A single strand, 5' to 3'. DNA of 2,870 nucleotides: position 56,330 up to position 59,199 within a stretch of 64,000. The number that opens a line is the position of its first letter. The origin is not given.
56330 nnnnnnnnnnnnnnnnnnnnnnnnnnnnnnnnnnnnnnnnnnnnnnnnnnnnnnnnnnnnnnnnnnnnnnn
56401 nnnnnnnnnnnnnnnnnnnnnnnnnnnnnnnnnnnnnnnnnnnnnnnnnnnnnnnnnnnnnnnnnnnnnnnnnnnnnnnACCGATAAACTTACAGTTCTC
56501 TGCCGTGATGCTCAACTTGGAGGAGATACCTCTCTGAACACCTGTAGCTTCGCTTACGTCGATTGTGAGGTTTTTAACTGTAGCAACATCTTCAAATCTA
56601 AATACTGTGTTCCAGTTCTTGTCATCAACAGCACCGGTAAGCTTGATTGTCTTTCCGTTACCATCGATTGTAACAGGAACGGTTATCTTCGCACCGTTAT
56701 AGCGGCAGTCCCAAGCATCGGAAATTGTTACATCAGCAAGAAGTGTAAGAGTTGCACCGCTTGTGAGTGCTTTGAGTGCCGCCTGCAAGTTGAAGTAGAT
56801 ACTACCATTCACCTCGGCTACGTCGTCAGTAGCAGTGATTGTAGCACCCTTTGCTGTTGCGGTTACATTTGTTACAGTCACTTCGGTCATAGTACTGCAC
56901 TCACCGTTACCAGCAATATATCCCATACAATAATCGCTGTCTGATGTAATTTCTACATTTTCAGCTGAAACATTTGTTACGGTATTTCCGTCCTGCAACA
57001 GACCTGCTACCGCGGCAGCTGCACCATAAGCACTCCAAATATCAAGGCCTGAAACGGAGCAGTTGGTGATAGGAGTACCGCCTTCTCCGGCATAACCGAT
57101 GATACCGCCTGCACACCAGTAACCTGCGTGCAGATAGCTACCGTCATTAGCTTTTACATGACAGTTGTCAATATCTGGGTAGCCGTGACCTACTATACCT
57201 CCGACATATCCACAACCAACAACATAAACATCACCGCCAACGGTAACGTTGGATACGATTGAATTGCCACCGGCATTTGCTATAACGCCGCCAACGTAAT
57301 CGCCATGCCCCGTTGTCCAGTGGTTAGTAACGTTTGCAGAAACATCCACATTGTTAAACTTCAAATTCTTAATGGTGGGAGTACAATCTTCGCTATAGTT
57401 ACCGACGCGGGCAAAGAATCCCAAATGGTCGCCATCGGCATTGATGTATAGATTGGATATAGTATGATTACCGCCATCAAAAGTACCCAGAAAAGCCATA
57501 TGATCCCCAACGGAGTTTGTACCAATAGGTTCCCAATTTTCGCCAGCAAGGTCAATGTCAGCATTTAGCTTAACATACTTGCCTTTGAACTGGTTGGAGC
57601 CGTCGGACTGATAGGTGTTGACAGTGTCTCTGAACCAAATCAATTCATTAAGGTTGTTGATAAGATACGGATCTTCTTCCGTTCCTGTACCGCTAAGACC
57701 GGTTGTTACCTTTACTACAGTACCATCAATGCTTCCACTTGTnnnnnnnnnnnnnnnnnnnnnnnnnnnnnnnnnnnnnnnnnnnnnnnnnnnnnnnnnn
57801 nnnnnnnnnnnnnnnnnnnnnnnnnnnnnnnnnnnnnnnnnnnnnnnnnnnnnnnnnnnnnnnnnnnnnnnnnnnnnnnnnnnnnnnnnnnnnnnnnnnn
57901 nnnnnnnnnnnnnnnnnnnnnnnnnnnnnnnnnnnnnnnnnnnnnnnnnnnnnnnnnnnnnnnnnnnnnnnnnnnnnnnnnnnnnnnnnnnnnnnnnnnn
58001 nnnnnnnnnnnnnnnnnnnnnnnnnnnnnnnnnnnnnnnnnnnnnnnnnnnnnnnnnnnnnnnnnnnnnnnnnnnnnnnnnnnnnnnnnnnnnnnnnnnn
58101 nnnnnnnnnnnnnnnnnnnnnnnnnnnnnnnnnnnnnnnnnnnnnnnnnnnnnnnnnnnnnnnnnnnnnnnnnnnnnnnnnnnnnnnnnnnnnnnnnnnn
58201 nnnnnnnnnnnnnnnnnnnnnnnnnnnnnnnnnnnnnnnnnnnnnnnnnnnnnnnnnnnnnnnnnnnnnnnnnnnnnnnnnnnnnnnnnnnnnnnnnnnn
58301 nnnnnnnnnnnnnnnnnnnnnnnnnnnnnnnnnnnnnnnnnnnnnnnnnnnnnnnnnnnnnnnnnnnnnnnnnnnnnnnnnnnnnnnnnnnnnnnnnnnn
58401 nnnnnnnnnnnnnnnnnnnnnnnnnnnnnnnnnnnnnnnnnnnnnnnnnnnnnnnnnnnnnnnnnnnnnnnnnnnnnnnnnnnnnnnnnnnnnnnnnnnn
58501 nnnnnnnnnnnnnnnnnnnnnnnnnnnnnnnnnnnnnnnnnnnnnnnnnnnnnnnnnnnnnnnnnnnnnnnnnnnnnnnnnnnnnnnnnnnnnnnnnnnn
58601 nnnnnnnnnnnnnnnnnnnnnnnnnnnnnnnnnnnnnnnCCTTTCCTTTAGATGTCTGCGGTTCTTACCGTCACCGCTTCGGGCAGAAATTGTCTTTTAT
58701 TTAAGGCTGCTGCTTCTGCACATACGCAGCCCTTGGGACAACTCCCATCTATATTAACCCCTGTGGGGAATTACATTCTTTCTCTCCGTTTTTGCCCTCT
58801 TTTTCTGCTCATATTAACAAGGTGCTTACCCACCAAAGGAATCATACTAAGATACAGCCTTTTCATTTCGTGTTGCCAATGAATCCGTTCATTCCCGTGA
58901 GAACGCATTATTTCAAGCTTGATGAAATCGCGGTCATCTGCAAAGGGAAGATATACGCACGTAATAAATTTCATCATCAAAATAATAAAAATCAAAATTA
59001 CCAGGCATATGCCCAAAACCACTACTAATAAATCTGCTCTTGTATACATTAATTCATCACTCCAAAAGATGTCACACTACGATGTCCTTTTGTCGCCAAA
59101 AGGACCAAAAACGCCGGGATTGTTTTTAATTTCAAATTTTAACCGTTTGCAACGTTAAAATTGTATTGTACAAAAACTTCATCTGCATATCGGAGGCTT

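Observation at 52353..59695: Cargo of the putative switch: TetR, small TM protein, 1707-aa anchorless beta-helix/GLUG exoprotein, 56-aa peptide, polytopic membrane protein, Cys-rich miniprotein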

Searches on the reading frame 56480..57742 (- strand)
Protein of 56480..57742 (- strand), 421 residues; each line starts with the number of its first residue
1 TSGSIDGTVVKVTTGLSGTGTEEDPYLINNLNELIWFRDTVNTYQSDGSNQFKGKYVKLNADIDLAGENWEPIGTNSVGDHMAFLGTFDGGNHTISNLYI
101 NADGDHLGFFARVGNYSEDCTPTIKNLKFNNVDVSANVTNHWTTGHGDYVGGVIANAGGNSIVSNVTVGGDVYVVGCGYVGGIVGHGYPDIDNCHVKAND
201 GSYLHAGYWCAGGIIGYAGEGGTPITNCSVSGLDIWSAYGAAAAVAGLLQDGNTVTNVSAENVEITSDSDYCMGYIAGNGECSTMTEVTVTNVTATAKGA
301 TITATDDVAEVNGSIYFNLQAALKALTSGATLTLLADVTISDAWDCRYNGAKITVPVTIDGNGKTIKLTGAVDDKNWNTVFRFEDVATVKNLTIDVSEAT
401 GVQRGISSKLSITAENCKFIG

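Call 82: predict_structure(alignment_id=A8)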
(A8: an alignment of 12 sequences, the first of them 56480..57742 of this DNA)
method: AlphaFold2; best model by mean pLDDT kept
length: 421 residues; sequences in the alignment: 12
mean_pLDDT: 86.6   pTM: 0.83
mean pLDDT of the five models: 86.6, 86.4, 84.9, 84.7, 78.8
residues with pLDDT >= 90: 227; 70-90: 140; 50-70: 40; < 50: 14
segments of 3 or more residues with pLDDT < 50: 1-13
pLDDT, mean of each block of 10 residues (from residue 1): 41 70 96 93 71 91 93 81 85 98 90 77 95 88 71 90 97 95 94 98 94 91 92 94 93 92 95 90 83 92 85 85 89 90 61 87 90 65 90 91 83 93 78
secondary structure, 60 per line:
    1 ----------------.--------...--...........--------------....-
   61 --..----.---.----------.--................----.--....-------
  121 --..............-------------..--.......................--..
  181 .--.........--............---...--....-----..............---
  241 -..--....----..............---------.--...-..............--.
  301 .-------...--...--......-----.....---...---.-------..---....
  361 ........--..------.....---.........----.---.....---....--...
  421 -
elements in order: E26-28 H31-41 E56-59 E87-102 E110-113 E123-136 E154-176 E179-181 E184-192 E195-206 E210-212 E215-218 E224-237 E246-249 E254-267 E284-297 E309-311 E314-316 H319-324 E330-334 E338-340 E357-368 E379-383 E387-395 E404-408 E412-415 E418-420

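Call 85: fold_search(model_id=the predicted structure, library=pdb)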
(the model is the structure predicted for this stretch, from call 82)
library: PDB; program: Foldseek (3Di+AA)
matches with E <= 10: 421; with E <= 0.001: 2
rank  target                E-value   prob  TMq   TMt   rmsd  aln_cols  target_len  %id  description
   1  3n6z                  2.1e-06  1.00  0.53  0.64   3.8       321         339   22  Crystal structure of a putative immunoglobulin A1 protease (BACOVA_03286) from Bacteroides ovatus at 1.30 A resolution (released 2010-07-21)
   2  7o7t                  2.5e-04  0.93  0.19  0.11  23.6       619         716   11  Structure of the PL6 family alginate lyase Patl3640 from Pseudoalteromonas atlantica T6c in complex with 4-deoxy-L-eryth (released 2021-07-28)
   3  8bwk_D                1.3e-03  0.51  0.15  0.10  23.4       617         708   11  Metagenomic derived PL6 alginate lyase (released 2023-12-20)
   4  1k5c                  1.5e-03  0.93  0.22  0.26  15.7       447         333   14  Endopolygalacturonase I from Stereum purpureum at 0.96 A resolution (released 2002-06-05)
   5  5gkd_A                1.7e-03  0.63  0.20  0.14  23.2       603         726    8  Structure of PL6 family alginate lyase AlyGC (released 2017-02-08)
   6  8bwk_A                2.0e-03  0.75  0.18  0.11  23.1       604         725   12  Metagenomic derived PL6 alginate lyase (released 2023-12-20)
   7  8bwk_C                2.9e-03  0.35  0.14  0.10  23.2       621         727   13  Metagenomic derived PL6 alginate lyase (released 2023-12-20)
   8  7o77                  4.0e-03  0.77  0.19  0.13  23.4       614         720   10  Structure of the PL6 family alginate lyase Patl3640 from Pseudoalteromonas atlantica T6c (released 2021-07-28)
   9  5nxk_A                4.2e-03  0.84  0.20  0.26  17.0       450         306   10  L. reuteri 53608 SRRP (released 2018-03-21)
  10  5nxk_B                5.2e-03  0.90  0.24  0.31  14.7       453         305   12  L. reuteri 53608 SRRP (released 2018-03-21)
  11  5gkq_A                8.7e-03  0.13  0.11  0.08  22.8       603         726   10  Structure of PL6 family alginate lyase AlyGC mutant-R241A (released 2017-02-08)
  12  6k0m                  1.2e-02  0.35  0.18  0.15  15.4       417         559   14  Catalytic domain of GH87 alpha-1,3-glucanase from Paenibacillus glycanilyticus FH11 (released 2019-12-25)
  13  6k0q_A                1.3e-02  0.41  0.18  0.16  14.6       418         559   13  Catalytic domain of GH87 alpha-1,3-glucanase D1068A in complex with nigerose (released 2019-12-25)
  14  6k0s_A                1.3e-02  0.41  0.19  0.16  14.8       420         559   12  Catalytic domain of GH87 alpha-1,3-glucanase D1069A in complex with nigerose (released 2019-12-25)
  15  8bwk_B                1.7e-02  0.51  0.19  0.12  22.4       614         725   10  Metagenomic derived PL6 alginate lyase (released 2023-12-20)
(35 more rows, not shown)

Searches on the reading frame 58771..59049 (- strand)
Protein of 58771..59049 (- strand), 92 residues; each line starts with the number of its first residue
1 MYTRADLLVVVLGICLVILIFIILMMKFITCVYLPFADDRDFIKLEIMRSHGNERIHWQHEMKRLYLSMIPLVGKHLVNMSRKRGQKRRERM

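Call 3: search_protein_families(library=pfam, proteins=[window:58771-59049:-], max_evalue=0.1)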
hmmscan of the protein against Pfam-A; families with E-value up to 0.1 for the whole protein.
window:58771-59049:- (92 aa): 0 families

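Call 8: search_protein_families(library=ncbifam, proteins=[window:58771-59049:-], max_evalue=0.1)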
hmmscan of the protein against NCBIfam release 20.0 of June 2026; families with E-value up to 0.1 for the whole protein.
window:58771-59049:- (92 aa): 1 family
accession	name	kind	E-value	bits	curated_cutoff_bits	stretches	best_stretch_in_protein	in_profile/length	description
NF045996.1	MAG0920_fam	subfamily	0.044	13.2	43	1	14-47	3-36/232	MAG0920 family protein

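Call 51: find_homologous_proteins(query=A5, max_evalue=0.1)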
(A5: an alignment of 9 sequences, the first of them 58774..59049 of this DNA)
Query A5 (9 sequences) (92 aa, profile of the alignment): 49 proteins with E <= 0.1 among 2232 candidates.
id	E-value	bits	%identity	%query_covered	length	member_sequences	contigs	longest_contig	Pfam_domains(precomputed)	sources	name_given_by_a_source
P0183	1.9e-39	152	100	100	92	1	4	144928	-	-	-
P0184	4.4e-39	150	83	100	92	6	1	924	-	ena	-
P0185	1.2e-38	149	79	100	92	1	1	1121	-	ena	-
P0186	1.4e-38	149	96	100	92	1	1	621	-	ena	-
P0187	2.1e-38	148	79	100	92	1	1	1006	-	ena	-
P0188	2.6e-38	148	97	100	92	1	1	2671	-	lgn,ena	-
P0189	3.0e-38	148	80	100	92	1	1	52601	-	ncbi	-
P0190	4.2e-38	147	80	100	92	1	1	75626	-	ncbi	-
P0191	5.1e-38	147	82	100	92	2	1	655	-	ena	-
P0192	1.1e-37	146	96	100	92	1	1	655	-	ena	-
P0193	1.9e-37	145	85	88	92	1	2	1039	-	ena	-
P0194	2.4e-37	145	53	95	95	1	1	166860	-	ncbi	-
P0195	4.5e-37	144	96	100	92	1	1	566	-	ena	-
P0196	4.6e-37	144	82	100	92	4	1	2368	-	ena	-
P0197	6.9e-37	143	52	93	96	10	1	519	-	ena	-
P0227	6.8e-13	66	39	54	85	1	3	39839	-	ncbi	-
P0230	3.0e-9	55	35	55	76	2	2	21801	-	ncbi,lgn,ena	-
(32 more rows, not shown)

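Call 53: find_encoding_contigs(protein=P0227, flank=10000, max_places=1)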
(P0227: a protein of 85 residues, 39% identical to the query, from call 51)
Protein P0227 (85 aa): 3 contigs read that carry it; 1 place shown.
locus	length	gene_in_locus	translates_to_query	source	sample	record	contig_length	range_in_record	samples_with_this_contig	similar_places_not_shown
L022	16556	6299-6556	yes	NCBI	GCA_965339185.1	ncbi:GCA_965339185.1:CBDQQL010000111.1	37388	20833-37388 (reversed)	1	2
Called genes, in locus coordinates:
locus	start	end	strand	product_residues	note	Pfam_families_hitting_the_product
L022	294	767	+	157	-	PF11672:DUF3268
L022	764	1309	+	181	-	PF04542:Sigma70_r2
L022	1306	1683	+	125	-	PF10502:Peptidase_S26, PF00717:Peptidase_S24 (weak), PF10502:Peptidase_S26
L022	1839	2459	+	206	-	PF00239:Resolvase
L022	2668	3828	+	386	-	PF00753:Lactamase_B, PF23023:Anti-Pycsar_Apyc1 (weak), PF12706:Lactamase_B_2 (weak)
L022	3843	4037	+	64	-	PF11213:DUF3006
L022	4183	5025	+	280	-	PF02899:Phage_int_SAM_1, PF00589:Phage_integrase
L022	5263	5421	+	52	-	-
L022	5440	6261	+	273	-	PF00440:TetR_N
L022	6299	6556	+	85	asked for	-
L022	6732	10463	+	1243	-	PF07581:Glug (faint)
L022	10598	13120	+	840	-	-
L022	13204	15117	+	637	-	PF09479:Flg_new, PF18998:Flg_new_2 (faint), PF09479:Flg_new, PF00395:SLH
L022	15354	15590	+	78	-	-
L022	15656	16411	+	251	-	PF04203:Sortase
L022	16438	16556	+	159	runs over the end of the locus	-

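Call 54: find_encoding_contigs(protein=P0230, flank=10000, max_places=1)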
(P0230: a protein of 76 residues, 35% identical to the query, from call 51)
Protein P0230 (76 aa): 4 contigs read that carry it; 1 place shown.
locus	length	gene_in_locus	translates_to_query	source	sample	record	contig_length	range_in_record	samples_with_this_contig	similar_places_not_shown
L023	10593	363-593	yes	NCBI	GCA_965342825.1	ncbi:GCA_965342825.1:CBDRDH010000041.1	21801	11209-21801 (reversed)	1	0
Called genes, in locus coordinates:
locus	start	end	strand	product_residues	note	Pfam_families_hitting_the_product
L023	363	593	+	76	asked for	-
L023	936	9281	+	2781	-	-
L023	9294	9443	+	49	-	-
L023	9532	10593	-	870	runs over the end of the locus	PF13385:Laminin_G_3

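Call 87: search_protein_families(library=padloc, proteins=[window:58771-59049:-], max_evalue=0.01)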
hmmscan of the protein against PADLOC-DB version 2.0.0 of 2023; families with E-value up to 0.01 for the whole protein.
window:58771-59049:- (92 aa): 0 families

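Call 88: search_protein_families(library=phrogs, proteins=[window:58771-59049:-], max_evalue=0.01)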
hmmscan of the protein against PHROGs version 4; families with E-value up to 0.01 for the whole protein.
window:58771-59049:- (92 aa): 0 families

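Call 91: find_encoding_contigs(protein=P0183, flank=2500, max_places=6)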
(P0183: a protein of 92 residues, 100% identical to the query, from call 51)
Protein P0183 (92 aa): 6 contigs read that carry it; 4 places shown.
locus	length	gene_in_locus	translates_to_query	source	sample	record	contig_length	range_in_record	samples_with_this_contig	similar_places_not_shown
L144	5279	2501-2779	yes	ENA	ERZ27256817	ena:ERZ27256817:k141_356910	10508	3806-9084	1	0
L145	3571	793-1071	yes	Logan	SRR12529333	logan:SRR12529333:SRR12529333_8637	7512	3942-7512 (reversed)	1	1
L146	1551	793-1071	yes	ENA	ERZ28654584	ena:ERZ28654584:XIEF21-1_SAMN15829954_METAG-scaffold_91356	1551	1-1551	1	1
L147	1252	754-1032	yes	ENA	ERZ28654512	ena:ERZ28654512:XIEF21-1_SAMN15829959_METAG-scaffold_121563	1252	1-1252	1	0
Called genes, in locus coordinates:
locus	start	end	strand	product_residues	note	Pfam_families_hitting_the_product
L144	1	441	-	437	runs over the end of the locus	PF07501:G5, PF01551:Peptidase_M23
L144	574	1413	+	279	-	PF02899:Phage_int_SAM_1, PF13495:Phage_int_SAM_4 (weak), PF00589:Phage_integrase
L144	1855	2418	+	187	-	PF00440:TetR_N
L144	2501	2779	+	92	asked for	-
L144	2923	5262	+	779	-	-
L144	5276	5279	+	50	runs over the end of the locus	-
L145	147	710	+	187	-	PF00440:TetR_N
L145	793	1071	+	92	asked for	-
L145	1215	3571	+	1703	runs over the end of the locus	-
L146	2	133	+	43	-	?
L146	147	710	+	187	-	PF00440:TetR_N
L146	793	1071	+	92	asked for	-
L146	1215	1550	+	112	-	?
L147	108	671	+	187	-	PF00440:TetR_N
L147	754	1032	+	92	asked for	-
